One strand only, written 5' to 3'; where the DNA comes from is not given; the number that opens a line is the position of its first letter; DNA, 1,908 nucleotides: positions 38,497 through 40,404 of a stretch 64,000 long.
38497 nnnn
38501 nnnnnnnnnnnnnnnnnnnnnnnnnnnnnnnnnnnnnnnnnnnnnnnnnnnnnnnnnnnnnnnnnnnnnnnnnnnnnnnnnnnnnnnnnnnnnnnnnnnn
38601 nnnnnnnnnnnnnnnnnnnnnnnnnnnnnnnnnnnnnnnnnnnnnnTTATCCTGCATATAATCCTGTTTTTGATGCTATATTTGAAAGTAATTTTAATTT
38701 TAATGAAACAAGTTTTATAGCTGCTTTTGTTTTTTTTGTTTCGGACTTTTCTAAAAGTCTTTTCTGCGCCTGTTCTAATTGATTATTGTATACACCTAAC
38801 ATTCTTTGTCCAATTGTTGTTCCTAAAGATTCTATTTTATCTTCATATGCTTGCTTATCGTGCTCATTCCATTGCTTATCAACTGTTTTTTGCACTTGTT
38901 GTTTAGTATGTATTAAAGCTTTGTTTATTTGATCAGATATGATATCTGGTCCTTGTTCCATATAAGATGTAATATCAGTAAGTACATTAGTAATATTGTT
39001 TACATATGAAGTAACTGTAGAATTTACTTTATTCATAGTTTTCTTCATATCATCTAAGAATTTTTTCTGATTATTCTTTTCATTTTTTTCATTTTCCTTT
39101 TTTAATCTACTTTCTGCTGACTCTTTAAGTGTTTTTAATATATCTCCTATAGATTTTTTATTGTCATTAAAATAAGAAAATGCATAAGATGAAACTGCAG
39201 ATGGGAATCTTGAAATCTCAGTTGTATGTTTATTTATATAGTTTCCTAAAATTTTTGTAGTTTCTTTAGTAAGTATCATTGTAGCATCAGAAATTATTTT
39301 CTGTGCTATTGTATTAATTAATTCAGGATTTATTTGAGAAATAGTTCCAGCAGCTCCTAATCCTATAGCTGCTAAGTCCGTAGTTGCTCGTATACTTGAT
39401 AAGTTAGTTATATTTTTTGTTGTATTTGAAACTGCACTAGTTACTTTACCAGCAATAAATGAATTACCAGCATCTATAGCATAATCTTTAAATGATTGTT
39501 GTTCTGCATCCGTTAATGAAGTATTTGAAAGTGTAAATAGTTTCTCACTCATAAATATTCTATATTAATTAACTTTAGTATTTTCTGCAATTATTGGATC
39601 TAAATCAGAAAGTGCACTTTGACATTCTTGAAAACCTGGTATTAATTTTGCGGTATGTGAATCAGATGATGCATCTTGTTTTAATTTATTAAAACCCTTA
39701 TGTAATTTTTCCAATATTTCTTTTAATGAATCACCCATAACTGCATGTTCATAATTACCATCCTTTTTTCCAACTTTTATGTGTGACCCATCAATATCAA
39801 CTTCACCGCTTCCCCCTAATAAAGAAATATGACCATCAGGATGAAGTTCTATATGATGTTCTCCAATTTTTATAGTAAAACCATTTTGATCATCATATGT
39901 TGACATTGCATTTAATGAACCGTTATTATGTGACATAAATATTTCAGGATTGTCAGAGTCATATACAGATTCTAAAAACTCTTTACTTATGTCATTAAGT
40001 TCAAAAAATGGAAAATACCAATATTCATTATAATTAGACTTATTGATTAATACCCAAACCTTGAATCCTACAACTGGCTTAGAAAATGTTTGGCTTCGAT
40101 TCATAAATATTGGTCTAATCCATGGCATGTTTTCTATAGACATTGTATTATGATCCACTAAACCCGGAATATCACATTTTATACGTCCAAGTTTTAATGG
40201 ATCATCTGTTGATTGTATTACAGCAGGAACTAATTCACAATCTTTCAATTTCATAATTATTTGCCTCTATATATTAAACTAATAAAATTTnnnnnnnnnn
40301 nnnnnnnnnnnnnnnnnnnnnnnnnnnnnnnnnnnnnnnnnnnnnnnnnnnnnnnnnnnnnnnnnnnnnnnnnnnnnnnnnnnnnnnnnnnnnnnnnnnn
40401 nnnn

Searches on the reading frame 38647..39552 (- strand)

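Call 16: search_protein_families(library=pfam, proteins=[window:38647-39552:-], max_evalue=0.01)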
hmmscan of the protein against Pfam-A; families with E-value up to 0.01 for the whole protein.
window:38647-39552:- (301 aa): 2 families
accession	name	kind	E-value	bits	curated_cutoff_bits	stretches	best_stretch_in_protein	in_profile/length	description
PF23081.1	HTH_KIF26A_B_1st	-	0.0079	16.8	27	0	201-234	25-58/85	Kinesin-like protein KIF26A/B, tri-helical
PF08775.15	ParB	-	0.0098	16.7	25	1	164-229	13-78/126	ParB family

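Call 45: search_protein_families(library=phrogs, proteins=[window:38647-39552:-], max_evalue=0.01)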
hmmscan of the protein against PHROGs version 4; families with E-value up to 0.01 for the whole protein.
window:38647-39552:- (301 aa): 0 families

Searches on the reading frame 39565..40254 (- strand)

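Call 16: search_protein_families(library=pfam, proteins=[window:39565-40254:-], max_evalue=0.01)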
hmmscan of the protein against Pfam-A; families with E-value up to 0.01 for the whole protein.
window:39565-40254:- (229 aa): 1 family
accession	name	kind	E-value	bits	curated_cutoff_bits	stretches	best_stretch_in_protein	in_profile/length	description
PF04717.18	Phage_base_V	-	0.0017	19.1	23.8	1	10-72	2-62/75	Type VI secretion system/phage-baseplate injector OB domain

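Call 45: search_protein_families(library=phrogs, proteins=[window:39565-40254:-], max_evalue=0.01)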
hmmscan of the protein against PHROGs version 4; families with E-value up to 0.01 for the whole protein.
window:39565-40254:- (229 aa): 2 families
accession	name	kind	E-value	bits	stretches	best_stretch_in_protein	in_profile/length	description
phrog_430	-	tail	2.5e-05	23.9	1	11-69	23-90/868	baseplate hub subunit and tail lysozyme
phrog_37871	-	tail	0.0018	19.1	1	13-198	9-202/257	baseplate protein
